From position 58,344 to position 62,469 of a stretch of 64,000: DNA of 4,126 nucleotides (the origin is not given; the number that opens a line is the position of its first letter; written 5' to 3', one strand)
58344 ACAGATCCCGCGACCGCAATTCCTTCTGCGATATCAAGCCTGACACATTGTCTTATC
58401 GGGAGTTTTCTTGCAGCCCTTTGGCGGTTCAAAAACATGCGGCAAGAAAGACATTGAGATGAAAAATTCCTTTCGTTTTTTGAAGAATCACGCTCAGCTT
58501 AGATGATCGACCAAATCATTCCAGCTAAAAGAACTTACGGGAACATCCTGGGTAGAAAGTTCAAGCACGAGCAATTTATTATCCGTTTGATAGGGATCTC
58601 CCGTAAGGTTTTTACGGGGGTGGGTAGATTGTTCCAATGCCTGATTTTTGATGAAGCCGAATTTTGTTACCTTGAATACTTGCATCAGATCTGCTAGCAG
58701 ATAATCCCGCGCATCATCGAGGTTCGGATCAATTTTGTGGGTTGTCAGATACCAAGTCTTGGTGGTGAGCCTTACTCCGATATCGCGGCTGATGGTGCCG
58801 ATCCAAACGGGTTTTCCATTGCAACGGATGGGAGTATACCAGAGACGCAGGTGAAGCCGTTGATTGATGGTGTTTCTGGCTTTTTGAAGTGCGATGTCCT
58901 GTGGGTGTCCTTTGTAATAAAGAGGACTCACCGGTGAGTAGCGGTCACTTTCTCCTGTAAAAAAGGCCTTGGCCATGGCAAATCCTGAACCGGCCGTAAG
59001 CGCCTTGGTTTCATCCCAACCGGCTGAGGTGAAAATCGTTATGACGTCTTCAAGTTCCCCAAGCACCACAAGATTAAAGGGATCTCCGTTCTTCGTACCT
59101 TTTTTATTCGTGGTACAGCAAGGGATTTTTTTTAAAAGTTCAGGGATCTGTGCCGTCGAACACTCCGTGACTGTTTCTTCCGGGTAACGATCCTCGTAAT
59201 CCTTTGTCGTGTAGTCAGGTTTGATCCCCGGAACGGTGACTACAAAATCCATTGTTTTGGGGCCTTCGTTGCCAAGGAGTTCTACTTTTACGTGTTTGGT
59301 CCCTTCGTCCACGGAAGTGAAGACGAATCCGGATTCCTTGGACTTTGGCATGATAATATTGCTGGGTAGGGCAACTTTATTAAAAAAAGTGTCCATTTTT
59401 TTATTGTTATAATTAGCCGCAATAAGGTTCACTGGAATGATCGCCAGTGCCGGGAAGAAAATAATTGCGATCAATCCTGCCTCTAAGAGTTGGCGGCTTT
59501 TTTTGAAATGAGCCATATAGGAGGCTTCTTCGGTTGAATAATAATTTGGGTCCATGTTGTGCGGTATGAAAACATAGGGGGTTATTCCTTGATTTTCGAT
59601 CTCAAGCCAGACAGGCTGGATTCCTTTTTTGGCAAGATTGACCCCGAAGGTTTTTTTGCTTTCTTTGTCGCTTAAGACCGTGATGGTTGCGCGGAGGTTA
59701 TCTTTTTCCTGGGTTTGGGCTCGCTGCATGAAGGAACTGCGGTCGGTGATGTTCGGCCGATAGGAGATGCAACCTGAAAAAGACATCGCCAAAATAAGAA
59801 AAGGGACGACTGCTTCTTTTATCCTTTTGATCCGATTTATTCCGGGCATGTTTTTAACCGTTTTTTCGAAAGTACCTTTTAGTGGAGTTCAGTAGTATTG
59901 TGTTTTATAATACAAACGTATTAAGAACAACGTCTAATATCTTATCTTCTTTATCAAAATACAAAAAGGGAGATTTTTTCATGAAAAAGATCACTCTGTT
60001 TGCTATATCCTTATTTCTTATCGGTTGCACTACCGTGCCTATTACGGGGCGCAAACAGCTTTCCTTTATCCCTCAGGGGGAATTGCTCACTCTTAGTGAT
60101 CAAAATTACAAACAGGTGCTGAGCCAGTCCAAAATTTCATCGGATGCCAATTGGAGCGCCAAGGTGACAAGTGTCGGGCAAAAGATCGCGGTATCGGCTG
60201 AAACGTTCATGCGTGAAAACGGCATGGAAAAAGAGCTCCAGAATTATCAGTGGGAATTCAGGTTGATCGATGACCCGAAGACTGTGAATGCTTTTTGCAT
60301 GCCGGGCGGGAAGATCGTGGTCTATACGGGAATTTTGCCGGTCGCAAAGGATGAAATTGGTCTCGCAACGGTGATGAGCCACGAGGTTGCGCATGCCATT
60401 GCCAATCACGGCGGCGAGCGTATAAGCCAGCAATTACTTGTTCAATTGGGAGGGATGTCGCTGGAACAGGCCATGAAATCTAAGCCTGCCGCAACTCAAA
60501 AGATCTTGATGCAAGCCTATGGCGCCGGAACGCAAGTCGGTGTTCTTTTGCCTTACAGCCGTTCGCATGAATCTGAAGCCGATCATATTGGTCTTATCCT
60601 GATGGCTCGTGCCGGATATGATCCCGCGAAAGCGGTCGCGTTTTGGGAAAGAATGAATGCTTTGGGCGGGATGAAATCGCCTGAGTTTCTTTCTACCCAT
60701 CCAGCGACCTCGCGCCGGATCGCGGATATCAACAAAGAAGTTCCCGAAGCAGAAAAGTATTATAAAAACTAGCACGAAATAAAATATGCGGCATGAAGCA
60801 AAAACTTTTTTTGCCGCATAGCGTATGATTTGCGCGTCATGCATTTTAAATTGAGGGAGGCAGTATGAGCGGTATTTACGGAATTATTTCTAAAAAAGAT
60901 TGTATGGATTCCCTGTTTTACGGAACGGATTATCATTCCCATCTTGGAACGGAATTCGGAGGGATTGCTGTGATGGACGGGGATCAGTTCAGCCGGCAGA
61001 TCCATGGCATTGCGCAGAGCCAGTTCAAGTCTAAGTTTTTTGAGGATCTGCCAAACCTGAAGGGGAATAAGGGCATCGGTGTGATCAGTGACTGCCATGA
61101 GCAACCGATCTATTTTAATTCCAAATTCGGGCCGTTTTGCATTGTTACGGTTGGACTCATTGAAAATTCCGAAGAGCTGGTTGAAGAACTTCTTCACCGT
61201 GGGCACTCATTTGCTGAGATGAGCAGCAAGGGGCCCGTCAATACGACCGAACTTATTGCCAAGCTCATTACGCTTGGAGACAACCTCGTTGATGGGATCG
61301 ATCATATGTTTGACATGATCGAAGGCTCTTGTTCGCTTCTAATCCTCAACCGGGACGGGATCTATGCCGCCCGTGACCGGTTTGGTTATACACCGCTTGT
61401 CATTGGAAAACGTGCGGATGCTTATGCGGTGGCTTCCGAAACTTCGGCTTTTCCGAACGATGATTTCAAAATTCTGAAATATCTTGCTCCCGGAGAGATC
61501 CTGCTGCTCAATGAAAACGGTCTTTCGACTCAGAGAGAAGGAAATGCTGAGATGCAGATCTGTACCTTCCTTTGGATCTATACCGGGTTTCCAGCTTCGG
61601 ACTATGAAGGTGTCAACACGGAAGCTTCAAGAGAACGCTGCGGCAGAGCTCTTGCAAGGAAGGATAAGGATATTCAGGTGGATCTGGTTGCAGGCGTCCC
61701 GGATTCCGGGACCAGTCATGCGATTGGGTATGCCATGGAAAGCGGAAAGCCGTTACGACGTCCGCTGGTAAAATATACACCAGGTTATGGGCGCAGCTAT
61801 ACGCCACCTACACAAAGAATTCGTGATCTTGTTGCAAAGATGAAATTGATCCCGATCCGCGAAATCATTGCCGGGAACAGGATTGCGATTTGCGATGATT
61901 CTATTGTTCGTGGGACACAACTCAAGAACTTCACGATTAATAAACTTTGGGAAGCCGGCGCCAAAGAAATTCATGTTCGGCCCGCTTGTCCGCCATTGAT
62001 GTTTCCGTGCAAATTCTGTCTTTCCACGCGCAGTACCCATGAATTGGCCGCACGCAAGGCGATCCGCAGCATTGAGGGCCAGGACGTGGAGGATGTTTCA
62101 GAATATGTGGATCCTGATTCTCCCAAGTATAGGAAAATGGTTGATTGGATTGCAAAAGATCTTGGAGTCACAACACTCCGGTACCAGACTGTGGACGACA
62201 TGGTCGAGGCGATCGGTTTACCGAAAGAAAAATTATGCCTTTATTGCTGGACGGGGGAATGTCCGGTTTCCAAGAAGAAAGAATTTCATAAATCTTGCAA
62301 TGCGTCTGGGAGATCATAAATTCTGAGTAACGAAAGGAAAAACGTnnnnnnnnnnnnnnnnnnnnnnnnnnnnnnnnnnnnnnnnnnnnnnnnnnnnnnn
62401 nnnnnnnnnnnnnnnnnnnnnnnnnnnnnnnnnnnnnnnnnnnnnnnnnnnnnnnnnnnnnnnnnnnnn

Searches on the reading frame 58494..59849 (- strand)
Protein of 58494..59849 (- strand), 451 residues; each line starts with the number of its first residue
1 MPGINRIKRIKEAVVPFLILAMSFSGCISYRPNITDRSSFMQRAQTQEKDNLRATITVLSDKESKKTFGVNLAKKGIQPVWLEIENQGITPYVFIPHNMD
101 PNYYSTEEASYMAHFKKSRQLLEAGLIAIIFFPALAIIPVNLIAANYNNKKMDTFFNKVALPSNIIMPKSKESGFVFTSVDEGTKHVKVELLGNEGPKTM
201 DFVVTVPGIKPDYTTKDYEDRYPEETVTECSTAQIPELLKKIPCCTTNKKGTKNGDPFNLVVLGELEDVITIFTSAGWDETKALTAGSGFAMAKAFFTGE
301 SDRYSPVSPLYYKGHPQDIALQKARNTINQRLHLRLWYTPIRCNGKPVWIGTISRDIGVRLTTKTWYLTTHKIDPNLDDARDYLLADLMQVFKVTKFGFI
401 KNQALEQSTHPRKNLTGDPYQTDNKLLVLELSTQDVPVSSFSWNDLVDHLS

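Call 52: search_protein_families(library=pfam, proteins=[window:58494-59849:-], max_evalue=0.001)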
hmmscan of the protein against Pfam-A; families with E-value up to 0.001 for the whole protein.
window:58494-59849:- (451 aa): 1 family
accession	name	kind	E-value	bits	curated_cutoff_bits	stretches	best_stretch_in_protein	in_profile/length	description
PF14067.11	LssY_C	-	3.9e-49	167.3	25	1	244-426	6-188/188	LssY C-terminus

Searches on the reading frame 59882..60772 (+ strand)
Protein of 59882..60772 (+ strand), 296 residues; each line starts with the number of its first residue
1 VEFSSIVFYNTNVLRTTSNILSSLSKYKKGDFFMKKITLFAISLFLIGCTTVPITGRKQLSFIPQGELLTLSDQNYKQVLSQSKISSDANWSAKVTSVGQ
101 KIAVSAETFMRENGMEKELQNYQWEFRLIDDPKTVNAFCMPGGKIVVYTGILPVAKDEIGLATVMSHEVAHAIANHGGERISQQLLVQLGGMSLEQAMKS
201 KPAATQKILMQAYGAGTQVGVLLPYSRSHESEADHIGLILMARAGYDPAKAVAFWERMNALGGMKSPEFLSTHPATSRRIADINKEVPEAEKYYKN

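Call 52: search_protein_families(library=pfam, proteins=[window:59882-60772:+], max_evalue=0.001)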
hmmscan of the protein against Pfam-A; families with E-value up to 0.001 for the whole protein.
window:59882-60772:+ (296 aa): 1 family
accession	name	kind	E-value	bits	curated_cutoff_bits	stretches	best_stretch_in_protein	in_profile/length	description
PF01435.24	Peptidase_M48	-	4.4e-36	124.9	20.3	1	117-286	18-185/186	Peptidase family M48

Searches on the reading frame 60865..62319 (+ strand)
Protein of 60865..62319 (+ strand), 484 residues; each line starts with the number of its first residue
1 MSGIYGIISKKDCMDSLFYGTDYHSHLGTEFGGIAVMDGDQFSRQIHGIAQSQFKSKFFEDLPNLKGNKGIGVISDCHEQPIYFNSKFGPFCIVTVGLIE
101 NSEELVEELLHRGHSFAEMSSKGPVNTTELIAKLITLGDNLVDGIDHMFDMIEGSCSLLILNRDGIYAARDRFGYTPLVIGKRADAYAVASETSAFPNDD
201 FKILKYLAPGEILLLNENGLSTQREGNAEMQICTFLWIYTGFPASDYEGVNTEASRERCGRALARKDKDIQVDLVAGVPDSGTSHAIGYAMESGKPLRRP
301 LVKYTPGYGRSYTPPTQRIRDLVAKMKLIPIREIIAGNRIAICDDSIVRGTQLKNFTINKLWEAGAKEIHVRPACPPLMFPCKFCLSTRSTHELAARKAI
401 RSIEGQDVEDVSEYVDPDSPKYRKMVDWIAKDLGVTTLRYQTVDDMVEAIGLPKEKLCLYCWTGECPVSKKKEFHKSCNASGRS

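Call 52: search_protein_families(library=pfam, proteins=[window:60865-62319:+], max_evalue=0.001)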
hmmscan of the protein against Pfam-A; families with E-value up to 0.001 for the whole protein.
window:60865-62319:+ (484 aa): 2 families
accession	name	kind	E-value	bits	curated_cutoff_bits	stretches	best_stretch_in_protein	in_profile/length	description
PF13537.11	GATase_7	-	3.2e-14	53.4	25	1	76-196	10-121/123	Glutamine amidotransferase domain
PF13522.11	GATase_6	-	2.4e-05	24.8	27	1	78-192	29-130/130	Glutamine amidotransferase domain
